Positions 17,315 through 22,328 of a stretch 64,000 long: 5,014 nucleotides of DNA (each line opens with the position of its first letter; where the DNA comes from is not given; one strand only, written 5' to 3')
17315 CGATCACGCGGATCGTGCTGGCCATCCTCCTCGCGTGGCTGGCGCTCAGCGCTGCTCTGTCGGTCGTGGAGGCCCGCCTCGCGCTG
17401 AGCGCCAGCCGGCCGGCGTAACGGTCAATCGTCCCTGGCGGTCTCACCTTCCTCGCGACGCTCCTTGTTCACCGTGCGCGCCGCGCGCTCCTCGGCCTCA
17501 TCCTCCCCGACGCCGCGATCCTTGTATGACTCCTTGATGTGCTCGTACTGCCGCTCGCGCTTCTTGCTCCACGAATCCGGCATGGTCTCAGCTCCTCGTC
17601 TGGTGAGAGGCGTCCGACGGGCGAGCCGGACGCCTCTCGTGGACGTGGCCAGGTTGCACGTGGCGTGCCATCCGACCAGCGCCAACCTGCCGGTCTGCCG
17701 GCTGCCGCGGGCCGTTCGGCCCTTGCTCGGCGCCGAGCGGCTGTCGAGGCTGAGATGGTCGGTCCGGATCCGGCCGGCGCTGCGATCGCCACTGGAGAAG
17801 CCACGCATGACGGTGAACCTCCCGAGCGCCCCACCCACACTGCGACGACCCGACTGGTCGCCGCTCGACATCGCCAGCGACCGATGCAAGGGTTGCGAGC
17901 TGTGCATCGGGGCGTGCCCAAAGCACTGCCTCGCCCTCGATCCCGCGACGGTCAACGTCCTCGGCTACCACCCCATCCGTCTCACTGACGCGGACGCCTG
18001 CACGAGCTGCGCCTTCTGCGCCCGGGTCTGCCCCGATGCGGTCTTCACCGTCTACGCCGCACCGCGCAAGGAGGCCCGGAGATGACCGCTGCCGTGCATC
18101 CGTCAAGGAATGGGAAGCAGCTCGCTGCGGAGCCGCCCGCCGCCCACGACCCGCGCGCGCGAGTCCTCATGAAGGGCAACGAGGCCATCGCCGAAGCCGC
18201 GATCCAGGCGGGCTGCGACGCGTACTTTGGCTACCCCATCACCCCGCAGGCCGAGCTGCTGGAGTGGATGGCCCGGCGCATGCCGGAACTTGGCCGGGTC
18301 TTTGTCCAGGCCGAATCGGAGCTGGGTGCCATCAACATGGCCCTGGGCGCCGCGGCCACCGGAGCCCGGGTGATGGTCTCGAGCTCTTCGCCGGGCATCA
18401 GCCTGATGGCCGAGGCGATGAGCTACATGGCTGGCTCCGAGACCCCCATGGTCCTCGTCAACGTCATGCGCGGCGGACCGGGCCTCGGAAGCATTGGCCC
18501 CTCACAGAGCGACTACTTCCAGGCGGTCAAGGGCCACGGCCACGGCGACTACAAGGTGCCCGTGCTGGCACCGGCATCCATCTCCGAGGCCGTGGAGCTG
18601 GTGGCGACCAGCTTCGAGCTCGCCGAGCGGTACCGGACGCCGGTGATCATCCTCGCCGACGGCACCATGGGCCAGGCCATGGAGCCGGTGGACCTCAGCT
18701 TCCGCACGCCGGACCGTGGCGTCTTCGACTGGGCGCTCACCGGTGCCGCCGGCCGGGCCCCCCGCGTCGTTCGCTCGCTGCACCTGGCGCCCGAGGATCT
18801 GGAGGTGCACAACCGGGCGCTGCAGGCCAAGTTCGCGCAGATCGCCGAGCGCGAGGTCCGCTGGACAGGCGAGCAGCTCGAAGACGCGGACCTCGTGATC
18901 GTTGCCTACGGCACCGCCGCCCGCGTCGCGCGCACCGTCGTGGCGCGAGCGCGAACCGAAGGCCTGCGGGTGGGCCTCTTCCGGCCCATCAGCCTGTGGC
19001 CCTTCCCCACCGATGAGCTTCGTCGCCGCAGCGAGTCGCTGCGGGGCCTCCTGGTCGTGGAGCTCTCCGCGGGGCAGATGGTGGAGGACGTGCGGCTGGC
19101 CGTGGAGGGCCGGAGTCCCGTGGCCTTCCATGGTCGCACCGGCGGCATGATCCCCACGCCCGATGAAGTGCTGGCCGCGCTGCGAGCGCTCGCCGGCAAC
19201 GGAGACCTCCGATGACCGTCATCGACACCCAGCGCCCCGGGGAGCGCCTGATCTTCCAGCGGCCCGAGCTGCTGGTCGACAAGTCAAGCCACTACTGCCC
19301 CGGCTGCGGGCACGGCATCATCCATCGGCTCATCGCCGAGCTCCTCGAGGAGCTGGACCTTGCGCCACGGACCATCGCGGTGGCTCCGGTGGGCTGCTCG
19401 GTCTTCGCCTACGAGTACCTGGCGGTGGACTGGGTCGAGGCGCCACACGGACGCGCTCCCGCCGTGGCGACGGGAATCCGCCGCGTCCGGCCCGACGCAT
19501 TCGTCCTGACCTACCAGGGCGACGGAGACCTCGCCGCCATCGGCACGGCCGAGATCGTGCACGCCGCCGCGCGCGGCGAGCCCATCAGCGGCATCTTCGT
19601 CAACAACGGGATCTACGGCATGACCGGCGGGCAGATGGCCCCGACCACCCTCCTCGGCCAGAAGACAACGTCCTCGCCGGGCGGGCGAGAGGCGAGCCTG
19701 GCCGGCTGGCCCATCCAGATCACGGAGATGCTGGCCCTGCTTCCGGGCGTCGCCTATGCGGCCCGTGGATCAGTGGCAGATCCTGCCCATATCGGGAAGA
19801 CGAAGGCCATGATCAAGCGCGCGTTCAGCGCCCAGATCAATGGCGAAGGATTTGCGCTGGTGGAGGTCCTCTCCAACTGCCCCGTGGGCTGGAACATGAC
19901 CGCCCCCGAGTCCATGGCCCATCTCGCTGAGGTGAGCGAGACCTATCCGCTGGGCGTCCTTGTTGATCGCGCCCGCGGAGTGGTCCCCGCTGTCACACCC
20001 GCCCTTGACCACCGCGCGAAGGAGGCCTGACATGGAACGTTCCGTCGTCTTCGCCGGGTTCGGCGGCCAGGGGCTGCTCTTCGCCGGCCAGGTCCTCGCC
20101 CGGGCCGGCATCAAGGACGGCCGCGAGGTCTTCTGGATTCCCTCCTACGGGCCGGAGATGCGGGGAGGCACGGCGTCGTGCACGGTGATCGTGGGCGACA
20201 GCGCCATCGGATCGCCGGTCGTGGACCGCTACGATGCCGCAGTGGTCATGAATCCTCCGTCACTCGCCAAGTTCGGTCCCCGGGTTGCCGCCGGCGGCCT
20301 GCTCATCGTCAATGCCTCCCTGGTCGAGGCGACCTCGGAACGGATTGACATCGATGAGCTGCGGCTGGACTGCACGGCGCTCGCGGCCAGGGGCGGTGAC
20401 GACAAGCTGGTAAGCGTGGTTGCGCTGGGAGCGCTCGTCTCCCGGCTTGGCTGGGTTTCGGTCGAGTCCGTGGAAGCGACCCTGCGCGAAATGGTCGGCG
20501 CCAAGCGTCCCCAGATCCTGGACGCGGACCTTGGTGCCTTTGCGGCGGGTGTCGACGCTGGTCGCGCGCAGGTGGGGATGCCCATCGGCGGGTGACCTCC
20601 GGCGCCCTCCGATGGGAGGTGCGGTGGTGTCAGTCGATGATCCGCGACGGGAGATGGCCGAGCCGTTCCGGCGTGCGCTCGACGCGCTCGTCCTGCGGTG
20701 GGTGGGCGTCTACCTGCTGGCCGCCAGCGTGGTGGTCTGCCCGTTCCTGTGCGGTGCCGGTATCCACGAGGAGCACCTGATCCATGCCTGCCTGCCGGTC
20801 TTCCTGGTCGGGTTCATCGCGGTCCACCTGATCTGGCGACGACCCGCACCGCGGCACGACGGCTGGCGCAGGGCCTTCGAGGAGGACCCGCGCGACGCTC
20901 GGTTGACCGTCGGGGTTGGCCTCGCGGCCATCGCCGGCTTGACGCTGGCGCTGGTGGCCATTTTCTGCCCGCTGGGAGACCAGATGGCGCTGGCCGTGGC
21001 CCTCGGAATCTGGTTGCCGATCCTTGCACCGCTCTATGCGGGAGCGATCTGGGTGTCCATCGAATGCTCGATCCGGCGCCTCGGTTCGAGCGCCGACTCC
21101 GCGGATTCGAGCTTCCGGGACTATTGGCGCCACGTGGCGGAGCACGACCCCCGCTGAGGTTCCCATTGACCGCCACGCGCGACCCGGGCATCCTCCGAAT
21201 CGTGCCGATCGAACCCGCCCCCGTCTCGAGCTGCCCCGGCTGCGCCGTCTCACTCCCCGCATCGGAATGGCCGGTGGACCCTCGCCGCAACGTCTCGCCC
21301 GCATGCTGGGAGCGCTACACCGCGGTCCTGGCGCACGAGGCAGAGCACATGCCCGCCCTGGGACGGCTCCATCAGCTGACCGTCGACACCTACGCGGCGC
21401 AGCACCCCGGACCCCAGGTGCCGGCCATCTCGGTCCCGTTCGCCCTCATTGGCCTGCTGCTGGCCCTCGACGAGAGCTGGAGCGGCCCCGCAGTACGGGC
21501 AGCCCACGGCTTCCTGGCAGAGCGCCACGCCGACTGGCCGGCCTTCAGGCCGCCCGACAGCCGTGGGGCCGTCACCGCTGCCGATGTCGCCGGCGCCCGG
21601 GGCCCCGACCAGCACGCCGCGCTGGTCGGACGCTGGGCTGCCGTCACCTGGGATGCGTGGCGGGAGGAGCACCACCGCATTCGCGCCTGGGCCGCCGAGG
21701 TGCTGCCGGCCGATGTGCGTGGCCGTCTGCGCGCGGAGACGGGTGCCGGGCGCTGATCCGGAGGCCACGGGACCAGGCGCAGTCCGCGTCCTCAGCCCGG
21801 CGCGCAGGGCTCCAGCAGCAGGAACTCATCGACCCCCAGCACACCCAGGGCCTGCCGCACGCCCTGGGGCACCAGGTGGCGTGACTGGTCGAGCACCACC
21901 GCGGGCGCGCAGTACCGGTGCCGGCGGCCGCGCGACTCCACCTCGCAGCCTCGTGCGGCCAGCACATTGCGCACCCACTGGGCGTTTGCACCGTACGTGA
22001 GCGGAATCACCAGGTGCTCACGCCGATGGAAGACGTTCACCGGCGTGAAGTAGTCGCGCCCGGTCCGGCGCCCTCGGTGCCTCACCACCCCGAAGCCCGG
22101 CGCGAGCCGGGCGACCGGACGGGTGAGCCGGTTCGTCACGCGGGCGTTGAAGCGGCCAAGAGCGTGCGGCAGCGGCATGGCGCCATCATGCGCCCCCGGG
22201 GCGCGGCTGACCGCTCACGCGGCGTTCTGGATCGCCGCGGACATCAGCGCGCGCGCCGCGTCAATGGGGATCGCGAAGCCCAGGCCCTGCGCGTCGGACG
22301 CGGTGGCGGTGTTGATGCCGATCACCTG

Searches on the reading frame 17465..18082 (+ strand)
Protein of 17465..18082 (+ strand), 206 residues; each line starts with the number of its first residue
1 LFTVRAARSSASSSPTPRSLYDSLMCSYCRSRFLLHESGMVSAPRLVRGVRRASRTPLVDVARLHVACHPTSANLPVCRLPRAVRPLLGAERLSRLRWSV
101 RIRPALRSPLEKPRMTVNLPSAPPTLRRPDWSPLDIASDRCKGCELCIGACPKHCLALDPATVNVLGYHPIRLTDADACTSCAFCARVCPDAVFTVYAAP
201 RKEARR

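Call 63: search_protein_families(library=pfam, proteins=[window:17465-18082:+], max_evalue=0.001)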
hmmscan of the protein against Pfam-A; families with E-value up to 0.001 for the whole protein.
window:17465-18082:+ (206 aa): 8 families
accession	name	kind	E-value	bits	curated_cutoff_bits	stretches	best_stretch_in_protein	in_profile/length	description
PF14697.11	Fer4_21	-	5.1e-08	33.4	35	0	136-157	36-58/59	4Fe-4S dicluster domain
PF12837.12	Fer4_6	-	9.1e-07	29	25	1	175-193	5-23/24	4Fe-4S binding domain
PF00037.32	Fer4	-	1.1e-06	28.6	21.1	0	175-192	4-21/24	4Fe-4S binding domain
PF12838.12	Fer4_7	-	1.9e-06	28.7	27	1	140-191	1-50/52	4Fe-4S dicluster domain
PF12797.12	Fer4_2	-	2.2e-05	24.5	24.5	0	172-190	3-21/22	4Fe-4S binding domain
PF13237.11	Fer4_10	-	4.3e-05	23.8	25.5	0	174-191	4-21/53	4Fe-4S dicluster domain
PF12800.12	Fer4_4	-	0.00026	21.5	24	0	177-191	2-16/17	4Fe-4S binding domain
PF13183.11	Fer4_8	-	0.00058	20.8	27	0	176-193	2-17/68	4Fe-4S dicluster domain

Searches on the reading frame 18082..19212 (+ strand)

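Call 63: search_protein_families(library=pfam, proteins=[window:18082-19212:+], max_evalue=0.001)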
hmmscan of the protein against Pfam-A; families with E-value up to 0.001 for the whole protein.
window:18082-19212:+ (377 aa): 5 families
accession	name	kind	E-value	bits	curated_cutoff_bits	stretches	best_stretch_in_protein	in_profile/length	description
PF01855.24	POR_N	-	8.2e-51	173.4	27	1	38-205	1-167/231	Pyruvate flavodoxin/ferredoxin oxidoreductase, thiamine diP-bdg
PF17147.9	PFOR_II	-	2e-24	86.3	27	1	269-363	1-102/102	Pyruvate:ferredoxin oxidoreductase core domain II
PF02776.23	TPP_enzyme_N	-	1.9e-07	31.3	26.8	1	30-126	1-96/119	Thiamine pyrophosphate enzyme, N-terminal TPP binding domain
PF02779.29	Transket_pyr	-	9e-05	22.6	27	1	62-191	38-166/174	Transketolase, pyrimidine binding domain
PF02780.25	Transketolase_C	-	0.00051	20.4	25.9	0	267-327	8-68/124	Transketolase, C-terminal domain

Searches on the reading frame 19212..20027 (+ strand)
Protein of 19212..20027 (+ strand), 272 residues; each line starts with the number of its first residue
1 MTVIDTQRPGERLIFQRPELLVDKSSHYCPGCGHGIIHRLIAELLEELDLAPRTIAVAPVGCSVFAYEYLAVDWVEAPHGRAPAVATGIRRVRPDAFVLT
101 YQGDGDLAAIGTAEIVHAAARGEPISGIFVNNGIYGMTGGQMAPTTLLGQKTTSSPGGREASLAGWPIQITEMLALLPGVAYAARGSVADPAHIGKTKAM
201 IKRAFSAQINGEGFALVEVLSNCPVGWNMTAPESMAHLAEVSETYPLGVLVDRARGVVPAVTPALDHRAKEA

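Call 63: search_protein_families(library=pfam, proteins=[window:19212-20027:+], max_evalue=0.001)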
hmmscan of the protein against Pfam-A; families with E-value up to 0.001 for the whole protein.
window:19212-20027:+ (272 aa): 1 family
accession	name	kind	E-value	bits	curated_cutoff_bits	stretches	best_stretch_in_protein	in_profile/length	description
PF02775.26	TPP_enzyme_C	-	2.6e-18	66.7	21.9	1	69-219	21-151/151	Thiamine pyrophosphate enzyme, C-terminal TPP binding domain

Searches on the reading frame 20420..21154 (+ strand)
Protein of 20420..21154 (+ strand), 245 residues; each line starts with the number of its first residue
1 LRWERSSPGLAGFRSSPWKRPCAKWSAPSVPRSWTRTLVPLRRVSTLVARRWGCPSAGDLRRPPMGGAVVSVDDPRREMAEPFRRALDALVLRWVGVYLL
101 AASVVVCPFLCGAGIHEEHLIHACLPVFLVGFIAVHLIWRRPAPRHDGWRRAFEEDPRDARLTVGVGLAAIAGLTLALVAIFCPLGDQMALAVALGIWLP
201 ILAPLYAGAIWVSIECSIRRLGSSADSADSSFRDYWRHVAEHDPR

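Call 12: search_protein_families(library=pfam, proteins=[window:20420-21154:+], max_evalue=0.01)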
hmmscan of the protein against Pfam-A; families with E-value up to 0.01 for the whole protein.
window:20420-21154:+ (245 aa): 2 families
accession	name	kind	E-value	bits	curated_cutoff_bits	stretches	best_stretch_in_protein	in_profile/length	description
PF07332.16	Phage_holin_3_6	-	0.0013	19.2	28.4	0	76-134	23-82/116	Putative Actinobacterial Holin-X, holin superfamily III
PF09990.14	DUF2231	-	0.0016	18.9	26.4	1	117-195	71-135/139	Predicted membrane protein (DUF2231)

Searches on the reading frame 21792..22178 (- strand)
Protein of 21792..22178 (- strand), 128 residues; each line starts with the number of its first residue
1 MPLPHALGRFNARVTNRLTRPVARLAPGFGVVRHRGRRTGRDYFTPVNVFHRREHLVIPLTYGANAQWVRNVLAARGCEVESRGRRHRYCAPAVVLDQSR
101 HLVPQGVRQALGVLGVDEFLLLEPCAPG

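Call 12: search_protein_families(library=pfam, proteins=[window:21792-22178:-], max_evalue=0.01)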
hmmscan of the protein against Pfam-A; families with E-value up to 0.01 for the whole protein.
window:21792-22178:- (128 aa): 1 family
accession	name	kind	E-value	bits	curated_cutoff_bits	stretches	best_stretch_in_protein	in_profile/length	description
PF04075.20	F420H2_quin_red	-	0.00011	22.8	22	1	26-102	20-101/130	F420H(2)-dependent quinone reductase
